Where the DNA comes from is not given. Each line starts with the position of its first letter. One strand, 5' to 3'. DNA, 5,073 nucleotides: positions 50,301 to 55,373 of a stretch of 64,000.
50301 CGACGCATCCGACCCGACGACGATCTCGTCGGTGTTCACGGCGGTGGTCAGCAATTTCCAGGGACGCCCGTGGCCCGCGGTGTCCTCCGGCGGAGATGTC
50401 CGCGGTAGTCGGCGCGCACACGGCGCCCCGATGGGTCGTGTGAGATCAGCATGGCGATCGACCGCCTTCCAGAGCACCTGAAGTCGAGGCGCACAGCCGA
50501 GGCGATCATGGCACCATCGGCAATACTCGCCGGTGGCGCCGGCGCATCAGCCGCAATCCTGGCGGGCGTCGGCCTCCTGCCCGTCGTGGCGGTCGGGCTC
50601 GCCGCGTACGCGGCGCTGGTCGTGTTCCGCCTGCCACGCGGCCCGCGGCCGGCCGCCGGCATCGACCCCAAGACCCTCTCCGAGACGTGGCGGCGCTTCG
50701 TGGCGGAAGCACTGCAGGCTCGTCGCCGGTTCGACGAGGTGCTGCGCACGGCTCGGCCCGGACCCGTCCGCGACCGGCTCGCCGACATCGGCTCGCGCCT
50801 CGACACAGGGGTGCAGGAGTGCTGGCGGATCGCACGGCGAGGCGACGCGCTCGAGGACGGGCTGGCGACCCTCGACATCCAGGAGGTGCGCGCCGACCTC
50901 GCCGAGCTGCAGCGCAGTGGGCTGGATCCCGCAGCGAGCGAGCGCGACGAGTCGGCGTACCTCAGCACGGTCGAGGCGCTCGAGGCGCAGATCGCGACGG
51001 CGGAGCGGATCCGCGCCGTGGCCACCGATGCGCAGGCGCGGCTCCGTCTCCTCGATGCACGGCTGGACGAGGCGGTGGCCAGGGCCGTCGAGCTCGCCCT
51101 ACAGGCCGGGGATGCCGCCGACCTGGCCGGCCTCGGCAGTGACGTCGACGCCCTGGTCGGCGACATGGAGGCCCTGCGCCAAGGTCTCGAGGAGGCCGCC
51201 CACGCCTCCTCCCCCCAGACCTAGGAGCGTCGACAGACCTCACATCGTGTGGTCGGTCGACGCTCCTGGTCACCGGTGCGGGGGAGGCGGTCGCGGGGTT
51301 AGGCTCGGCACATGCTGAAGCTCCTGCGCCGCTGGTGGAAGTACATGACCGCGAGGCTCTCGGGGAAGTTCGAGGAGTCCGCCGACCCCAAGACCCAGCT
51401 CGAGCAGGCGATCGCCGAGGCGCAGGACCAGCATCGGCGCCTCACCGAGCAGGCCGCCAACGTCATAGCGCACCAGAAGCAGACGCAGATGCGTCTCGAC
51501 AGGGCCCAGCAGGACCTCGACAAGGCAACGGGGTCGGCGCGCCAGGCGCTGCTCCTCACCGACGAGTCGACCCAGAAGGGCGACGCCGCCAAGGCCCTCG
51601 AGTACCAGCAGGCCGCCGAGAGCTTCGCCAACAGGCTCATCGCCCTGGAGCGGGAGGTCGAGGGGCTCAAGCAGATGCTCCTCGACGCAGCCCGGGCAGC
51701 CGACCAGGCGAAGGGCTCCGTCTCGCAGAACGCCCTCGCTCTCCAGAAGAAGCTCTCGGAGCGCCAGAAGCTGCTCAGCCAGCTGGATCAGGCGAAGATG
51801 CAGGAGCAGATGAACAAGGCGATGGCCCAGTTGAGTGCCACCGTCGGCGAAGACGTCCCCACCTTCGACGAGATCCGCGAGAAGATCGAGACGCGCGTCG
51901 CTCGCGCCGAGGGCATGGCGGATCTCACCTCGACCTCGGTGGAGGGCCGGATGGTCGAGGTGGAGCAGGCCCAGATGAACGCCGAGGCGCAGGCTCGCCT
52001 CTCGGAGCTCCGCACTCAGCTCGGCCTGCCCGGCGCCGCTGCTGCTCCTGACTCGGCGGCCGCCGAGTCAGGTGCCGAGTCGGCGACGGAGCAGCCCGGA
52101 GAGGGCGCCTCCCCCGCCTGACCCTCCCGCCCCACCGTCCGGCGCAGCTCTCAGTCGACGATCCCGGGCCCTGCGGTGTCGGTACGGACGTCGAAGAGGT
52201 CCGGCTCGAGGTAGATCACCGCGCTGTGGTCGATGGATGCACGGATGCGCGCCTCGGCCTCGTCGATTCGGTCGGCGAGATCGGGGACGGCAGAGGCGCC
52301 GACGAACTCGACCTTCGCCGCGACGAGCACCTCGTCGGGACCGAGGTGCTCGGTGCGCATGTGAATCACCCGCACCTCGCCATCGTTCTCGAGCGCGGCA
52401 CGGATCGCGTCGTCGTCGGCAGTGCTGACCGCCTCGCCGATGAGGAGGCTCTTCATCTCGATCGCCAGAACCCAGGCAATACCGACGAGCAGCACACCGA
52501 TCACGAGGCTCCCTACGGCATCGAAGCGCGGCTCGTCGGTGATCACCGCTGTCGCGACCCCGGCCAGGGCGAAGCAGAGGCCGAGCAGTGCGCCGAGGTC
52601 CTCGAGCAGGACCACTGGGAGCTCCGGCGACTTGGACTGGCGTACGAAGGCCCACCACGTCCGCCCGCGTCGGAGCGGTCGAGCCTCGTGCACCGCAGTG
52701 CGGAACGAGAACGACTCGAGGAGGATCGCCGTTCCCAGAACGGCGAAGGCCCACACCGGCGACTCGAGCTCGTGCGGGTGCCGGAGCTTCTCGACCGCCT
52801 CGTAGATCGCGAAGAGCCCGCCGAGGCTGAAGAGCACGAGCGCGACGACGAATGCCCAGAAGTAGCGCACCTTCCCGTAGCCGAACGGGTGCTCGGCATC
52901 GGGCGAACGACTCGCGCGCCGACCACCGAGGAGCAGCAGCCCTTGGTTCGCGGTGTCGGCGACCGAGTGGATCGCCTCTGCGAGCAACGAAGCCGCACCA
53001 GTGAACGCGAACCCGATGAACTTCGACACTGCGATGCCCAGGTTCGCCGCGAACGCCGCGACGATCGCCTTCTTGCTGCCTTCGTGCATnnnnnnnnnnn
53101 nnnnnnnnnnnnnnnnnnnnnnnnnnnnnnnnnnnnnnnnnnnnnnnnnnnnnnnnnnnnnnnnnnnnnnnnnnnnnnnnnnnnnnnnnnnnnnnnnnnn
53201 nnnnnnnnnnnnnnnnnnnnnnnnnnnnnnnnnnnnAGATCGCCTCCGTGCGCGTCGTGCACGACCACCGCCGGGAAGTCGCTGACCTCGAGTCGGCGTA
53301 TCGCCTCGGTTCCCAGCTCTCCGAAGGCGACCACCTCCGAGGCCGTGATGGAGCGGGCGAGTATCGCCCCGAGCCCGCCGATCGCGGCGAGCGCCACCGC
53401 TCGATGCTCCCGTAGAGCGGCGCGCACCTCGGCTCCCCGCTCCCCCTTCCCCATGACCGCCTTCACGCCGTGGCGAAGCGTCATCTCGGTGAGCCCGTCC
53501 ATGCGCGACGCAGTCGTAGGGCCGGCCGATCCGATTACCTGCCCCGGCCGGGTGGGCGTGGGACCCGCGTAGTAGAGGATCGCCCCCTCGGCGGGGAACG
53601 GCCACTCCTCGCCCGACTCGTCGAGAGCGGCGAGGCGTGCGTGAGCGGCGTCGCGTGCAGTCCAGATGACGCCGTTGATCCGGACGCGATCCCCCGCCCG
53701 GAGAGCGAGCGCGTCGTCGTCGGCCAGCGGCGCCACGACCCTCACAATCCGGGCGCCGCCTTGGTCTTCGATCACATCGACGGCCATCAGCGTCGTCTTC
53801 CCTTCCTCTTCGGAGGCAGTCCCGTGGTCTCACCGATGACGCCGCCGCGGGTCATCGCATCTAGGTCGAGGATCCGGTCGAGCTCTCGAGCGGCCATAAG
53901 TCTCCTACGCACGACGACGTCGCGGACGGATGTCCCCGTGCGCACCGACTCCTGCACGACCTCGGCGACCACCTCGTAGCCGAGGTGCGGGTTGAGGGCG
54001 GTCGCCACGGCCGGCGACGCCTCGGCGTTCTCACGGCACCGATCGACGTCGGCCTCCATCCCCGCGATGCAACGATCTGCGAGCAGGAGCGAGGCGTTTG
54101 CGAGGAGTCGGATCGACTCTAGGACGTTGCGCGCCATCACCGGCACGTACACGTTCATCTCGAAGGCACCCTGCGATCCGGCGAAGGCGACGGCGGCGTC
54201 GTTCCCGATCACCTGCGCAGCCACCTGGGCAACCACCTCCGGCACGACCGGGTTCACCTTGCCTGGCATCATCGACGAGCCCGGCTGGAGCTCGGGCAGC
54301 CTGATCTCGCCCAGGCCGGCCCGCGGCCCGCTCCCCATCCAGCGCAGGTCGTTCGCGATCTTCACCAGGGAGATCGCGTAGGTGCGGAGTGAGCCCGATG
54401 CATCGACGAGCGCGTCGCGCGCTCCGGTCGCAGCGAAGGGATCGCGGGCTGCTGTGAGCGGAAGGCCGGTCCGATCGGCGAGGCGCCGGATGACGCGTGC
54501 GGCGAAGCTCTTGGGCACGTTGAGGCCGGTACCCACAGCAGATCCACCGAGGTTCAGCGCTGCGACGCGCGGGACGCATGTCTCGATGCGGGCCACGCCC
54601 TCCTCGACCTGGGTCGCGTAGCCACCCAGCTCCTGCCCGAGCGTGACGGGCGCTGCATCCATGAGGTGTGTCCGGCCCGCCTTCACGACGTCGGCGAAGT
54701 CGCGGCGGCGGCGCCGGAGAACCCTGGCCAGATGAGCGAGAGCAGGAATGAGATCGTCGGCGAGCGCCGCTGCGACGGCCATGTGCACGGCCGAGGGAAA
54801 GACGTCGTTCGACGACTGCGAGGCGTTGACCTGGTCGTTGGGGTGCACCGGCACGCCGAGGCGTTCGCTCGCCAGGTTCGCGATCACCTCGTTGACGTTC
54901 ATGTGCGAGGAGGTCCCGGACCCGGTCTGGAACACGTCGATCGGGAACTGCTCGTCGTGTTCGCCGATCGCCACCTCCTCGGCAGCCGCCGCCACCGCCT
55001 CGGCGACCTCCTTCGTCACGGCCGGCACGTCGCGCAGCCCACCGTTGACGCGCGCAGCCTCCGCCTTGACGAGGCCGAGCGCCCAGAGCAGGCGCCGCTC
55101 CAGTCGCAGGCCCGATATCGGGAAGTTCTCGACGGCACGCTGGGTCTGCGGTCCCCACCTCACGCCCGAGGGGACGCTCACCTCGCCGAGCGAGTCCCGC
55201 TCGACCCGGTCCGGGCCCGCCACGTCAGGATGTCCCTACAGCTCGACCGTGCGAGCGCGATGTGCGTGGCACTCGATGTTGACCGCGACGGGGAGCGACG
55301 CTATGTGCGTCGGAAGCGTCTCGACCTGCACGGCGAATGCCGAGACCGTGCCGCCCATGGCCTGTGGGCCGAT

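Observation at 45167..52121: PspA embedded in a cluster with a CbxX/SpoVK-type AAA+ ATPase, two SBP-like proteins (one with VWA) and a coiled-coil membrane protein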

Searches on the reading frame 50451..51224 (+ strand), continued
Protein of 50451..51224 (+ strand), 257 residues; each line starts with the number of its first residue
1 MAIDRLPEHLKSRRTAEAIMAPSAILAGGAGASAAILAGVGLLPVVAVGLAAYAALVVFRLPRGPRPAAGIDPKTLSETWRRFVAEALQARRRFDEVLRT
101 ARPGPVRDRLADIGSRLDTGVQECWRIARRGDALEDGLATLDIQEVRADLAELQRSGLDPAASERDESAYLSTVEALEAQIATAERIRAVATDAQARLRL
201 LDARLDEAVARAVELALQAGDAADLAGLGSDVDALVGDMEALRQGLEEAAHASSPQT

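Call 71: find_encoding_contigs(protein=P0361, flank=8000, max_places=3)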
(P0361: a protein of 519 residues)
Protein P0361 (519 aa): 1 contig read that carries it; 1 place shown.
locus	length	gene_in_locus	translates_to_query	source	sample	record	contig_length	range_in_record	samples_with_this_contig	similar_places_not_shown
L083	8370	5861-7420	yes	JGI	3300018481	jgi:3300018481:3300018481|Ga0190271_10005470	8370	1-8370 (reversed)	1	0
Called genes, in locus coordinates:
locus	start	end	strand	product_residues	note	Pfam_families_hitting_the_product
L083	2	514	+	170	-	?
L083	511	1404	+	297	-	-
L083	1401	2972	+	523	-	PF01663:Phosphodiest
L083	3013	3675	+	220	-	-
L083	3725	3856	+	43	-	-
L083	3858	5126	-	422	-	PF17164:DUF5122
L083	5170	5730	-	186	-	-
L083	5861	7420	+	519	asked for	PF00486:Trans_reg_C, PF03704:BTAD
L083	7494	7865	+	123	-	PF01152:Bac_globin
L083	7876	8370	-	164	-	?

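Call 75: find_encoding_contigs(protein=P0365, flank=8000, max_places=3)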
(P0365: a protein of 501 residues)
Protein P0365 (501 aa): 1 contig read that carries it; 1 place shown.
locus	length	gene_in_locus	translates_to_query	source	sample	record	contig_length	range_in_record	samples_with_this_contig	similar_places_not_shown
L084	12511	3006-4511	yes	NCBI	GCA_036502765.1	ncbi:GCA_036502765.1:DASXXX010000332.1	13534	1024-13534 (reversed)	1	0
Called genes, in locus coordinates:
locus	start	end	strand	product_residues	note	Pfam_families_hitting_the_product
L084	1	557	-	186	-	PF01895:PhoU, PF02080:TrkA_C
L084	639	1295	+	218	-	PF01738:DLH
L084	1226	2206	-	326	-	PF01145:Band_7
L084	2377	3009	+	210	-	PF16697:Yop-YscD_cpl, PF00498:FHA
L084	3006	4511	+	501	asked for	PF00069:Pkinase, PF07714:PK_Tyr_Ser-Thr, PF03109:ABC1 (weak)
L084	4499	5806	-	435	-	PF14219:DUF4328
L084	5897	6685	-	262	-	PF04012:PspA_IM30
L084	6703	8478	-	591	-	PF13531:SBP_bac_11, PF00092:VWA (weak), PF13519:VWA_2, PF13768:VWA_3 (weak)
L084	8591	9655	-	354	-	PF13531:SBP_bac_11 (weak)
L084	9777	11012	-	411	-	PF01769:MgtE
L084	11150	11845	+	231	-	PF13489:Methyltransf_23, PF01209:Ubie_methyltran (faint), PF13649:Methyltransf_25, PF13847:Methyltransf_31, PF08241:Methyltransf_11, PF08242:Methyltransf_12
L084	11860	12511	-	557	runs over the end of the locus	PF07733:DNA_pol3_alpha (weak), PF17657:DNA_pol3_finger, PF14579:HHH_6, PF01336:tRNA_anti-codon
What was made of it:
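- The kinase fusion lies next to an FHA gene and to a g3-like, SBP+VWA, PspA cluster (call 75). PspA stays next to g3-g4 even where g5 has moved and become a kinase fusion (call 75).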

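Call 79: find_encoding_contigs(protein=P0386, flank=9000, max_places=3)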
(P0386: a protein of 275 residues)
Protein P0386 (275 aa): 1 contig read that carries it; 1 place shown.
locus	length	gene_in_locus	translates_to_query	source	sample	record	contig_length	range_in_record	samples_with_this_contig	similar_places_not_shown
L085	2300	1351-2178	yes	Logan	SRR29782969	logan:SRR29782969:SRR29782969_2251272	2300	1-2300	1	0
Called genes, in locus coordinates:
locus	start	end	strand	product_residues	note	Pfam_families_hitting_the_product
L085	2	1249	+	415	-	?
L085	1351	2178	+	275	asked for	-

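Call 80: find_encoding_contigs(protein=P0349, flank=9000, max_places=3)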
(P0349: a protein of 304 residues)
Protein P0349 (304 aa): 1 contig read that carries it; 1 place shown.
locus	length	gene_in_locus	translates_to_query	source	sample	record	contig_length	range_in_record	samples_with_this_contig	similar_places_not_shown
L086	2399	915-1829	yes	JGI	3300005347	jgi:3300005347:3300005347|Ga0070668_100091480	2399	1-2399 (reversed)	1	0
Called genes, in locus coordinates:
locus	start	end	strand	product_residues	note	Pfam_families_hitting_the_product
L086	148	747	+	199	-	PF00583:Acetyltransf_1, PF13508:Acetyltransf_7, PF13673:Acetyltransf_10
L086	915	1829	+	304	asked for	-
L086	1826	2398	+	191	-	?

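Call 85: search_protein_families(library=pfam, proteins=[L068:4113-5501:+, L068:5512-7176:+, L063:5819-7201:+, L077:10789-11160:+, L077:6191-7171:-], max_evalue=0.001)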
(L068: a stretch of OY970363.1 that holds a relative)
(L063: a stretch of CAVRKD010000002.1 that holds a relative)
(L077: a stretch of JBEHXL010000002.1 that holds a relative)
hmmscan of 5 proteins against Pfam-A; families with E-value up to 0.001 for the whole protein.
L068:4113-5501:+ (462 aa): 1 family
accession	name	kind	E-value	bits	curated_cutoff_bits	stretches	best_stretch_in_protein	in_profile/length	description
PF08811.16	DUF1800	-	1.2e-69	236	26.1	1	32-460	1-418/419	Protein of unknown function (DUF1800)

L068:5512-7176:+ (554 aa): 4 families
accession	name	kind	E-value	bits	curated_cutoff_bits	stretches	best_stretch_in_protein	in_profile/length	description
PF07394.17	DUF1501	-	3.6e-23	82.8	27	1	153-386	127-352/390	Protein of unknown function (DUF1501)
PF18911.6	PKD_4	-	1.6e-16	60.6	27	1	468-553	1-83/85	PKD domain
PF00801.26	PKD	-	9e-11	42.1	23.5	1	484-548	15-76/80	PKD domain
PF22352.2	K319L-like_PKD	-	1.5e-08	34.9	27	1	488-553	14-84/84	K319L-like, PKD domain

L063:5819-7201:+ (460 aa): 4 families
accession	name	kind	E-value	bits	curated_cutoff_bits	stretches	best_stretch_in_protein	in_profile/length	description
PF07883.17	Cupin_2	-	7e-08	32.5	27.2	1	184-244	8-68/70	Cupin domain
PF20510.4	HgmA_N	-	4.8e-06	26.5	20.2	1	182-322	132-270/273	Homogentisate 1,2-dioxygenase N-terminal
PF05899.18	Cupin_3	-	6e-06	26.3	23.5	1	196-240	25-70/74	EutQ-like cupin domain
PF04209.19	HgmA_C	-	0.00034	20.9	21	1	350-459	36-147/153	Homogentisate 1,2-dioxygenase C-terminal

L077:10789-11160:+ (123 aa): 1 family
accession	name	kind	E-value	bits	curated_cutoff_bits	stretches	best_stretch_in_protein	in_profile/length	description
PF12680.13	SnoaL_2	-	0.00024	22.1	27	1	10-71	3-60/102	SnoaL-like domain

L077:6191-7171:- (326 aa): 2 families
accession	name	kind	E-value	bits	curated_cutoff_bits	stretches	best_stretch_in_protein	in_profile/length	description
PF23212.2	DUF7064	-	1.5e-16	61.3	24.7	1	192-314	2-125/126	Domain of unknown function (DUF7064)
PF23213.1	DUF7065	-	3.5e-07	30.9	27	1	9-190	16-183/183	Domain of unknown function (DUF7065)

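Call 106: search_protein_families(library=padloc, proteins=[window:50451-51221:+], max_evalue=0.001)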
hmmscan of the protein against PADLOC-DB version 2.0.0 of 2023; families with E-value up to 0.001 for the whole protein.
window:50451-51221:+ (257 aa): 0 families

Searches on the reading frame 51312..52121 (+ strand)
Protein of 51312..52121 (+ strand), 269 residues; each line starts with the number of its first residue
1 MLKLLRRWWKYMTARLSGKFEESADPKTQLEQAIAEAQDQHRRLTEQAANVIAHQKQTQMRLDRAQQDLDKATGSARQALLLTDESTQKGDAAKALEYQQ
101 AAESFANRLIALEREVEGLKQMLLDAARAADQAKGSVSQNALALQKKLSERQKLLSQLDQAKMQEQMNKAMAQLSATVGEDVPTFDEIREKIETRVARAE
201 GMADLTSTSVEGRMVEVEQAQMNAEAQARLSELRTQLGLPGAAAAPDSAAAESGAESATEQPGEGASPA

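Call 8: search_protein_families(library=pfam, proteins=[window:51312-52121:+], max_evalue=0.01)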
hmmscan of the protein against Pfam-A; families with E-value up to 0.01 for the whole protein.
window:51312-52121:+ (269 aa): 1 family
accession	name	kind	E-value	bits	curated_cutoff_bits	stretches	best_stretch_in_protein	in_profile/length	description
PF04012.17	PspA_IM30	-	7.7e-33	114.4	33.9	1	4-236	2-217/220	PspA/IM30 family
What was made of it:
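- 51312..52121 (+): g6: PspA/IM30. It has a basic N-terminal helix (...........), a conserved C-terminal helix (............) and a Pro/Ala/Glu-rich tail. Pfam PspA_IM30 at E 8e-33, 114 bits against a cut-off of 33.9 (call 8).
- Checked: 51312-52121: PspA_IM30 (E 8e-33, call 8).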

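Call 11: search_protein_families(library=ncbifam, proteins=[window:51312-52121:+], max_evalue=0.01)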
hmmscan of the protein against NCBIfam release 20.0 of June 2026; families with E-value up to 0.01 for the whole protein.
window:51312-52121:+ (269 aa): 0 families

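Call 89: search_solved_structures(query=window:51312-52118:+, max_evalue=0.001)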
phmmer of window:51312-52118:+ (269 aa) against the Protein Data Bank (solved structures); distinct sequences matched with E-value up to 0.001: 5.
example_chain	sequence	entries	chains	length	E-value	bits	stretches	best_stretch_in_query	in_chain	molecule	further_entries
8qbr_A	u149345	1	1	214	7.6e-06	29.4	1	9-219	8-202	Membrane-associated protein Vipp1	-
8qbw_A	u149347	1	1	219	7.6e-06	29.4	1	9-220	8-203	Phage shock protein A, PspA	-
6zvr_B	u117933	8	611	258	7.7e-06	29.4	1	9-241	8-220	Vipp1 | Phage shock protein A, PspA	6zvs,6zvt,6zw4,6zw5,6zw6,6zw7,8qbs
8qbv_A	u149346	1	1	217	9.4e-06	29.1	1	9-220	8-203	Membrane-associated protein Vipp1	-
7o3w_D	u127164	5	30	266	0.00084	22.7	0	7-251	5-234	Protein sll0617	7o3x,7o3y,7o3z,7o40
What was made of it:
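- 51312..52121 (+): Nearest solved structures are Vipp1 and PspA (call 89).
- On PspA/IM30 (ESCRT-III superfamily): The nearest solved structures are Vipp1 and PspA (call 89).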

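Call 92: find_encoding_contigs(protein=window:51312-52121:+, flank=8000, max_places=3)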
Protein window:51312-52121:+ (269 aa): 1 contig read that carries it; 1 place shown.
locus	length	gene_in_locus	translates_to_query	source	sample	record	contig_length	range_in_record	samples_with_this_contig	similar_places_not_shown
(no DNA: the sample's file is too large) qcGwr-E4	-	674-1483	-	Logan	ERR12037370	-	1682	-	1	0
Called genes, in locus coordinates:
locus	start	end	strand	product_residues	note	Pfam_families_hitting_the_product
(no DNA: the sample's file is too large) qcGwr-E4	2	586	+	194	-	?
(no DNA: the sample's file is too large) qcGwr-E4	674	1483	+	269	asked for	PF04012:PspA_IM30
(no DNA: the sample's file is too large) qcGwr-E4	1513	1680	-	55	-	?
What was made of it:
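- Tried and rejected: The look-up of the window PspA returned no DNA (call 92).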

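Call 106: search_protein_families(library=padloc, proteins=[window:51312-52118:+], max_evalue=0.001)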
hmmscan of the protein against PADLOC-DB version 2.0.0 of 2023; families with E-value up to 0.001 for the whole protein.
window:51312-52118:+ (269 aa): 0 families

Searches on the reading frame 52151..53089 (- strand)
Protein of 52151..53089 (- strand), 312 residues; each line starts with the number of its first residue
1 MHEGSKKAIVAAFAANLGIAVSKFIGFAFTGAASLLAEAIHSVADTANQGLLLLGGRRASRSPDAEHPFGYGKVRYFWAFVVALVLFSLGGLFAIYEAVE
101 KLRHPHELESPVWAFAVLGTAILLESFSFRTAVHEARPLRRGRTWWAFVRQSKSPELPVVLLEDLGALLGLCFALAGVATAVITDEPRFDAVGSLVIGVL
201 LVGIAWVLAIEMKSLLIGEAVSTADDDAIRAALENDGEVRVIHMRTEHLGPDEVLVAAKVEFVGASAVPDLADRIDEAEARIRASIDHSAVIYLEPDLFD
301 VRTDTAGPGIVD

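Call 8: search_protein_families(library=pfam, proteins=[window:52151-53089:-], max_evalue=0.01)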
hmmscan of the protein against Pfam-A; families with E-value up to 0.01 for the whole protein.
window:52151-53089:- (312 aa): 2 families
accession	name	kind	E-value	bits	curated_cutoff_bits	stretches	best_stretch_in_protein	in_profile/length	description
PF01545.26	Cation_efflux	-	8.9e-42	143.5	26.6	1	10-216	2-197/198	Cation efflux family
PF16916.11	ZT_dimer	-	0.005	17.3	26.7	1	226-296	6-77/78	Dimerisation domain of Zinc Transporter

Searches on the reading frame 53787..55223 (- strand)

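Call 11: search_protein_families(library=ncbifam, proteins=[window:53787-55223:-], max_evalue=0.01)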
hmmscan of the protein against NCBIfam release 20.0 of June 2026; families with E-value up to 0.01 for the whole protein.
window:53787-55223:- (478 aa): 18 families
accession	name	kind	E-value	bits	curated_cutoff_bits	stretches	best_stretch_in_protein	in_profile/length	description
NF008909.0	PRK12273.1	subfamily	8.7e-160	532.6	510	1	6-461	6-465/474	aspartate ammonia-lyase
TIGR00979.1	fumC_II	equivalog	1e-153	512.5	664.75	1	6-457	2-456/458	class II fumarate hydratase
NF009089.0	PRK12425.1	equivalog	1.4e-140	469.2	840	1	6-460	3-460/464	class II fumarate hydratase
TIGR00839.1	aspA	equivalog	9.8e-138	460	681.2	1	6-461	1-460/468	aspartate ammonia-lyase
NF011092.0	PRK14515.1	subfamily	2.1e-128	429.1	876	1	6-466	12-474/479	aspartate ammonia-lyase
NF006554.0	PRK09053.1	equivalog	7e-21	74.5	595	1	136-439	107-411/453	3-carboxy-cis,cis-muconate cycloisomerase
TIGR02426.1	protocat_pcaB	equivalog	8.4e-21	74.3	355.75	1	78-345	43-295/338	3-carboxy-cis,cis-muconate cycloisomerase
TIGR00838.1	argH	equivalog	6e-19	68.4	279.5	1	105-439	80-406/455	argininosuccinate lyase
NF052536.2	CoM_syn_XcbD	exception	1.4e-17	63.6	600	1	136-456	108-430/443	3-sulfopropionylcysteine synthase XcbD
TIGR00928.1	purB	equivalog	3.8e-17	62.2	326.2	1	137-406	96-357/436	adenylosuccinate lyase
NF006500.1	PRK08937.2-4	subfamily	8.5e-16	57.8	626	1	80-453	53-427/448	adenylosuccinate lyase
NF052535.1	CoM_syn_XcbC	exception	2.8e-14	52.7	575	1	142-442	115-403/495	2-phosphosulfolactate phosphatase XcbC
NF004631.0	PRK05975.1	equivalog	2.2e-13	50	371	1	79-335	51-292/352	3-carboxy-cis,cis-muconate cycloisomerase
NF002563.0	PRK02186.1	subfamily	1.6e-12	46.5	625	1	131-437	509-805/890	argininosuccinate lyase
NF008964.0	PRK12308.1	equivalog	1.1e-11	43.8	657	1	153-414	123-374/624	argininosuccinate lyase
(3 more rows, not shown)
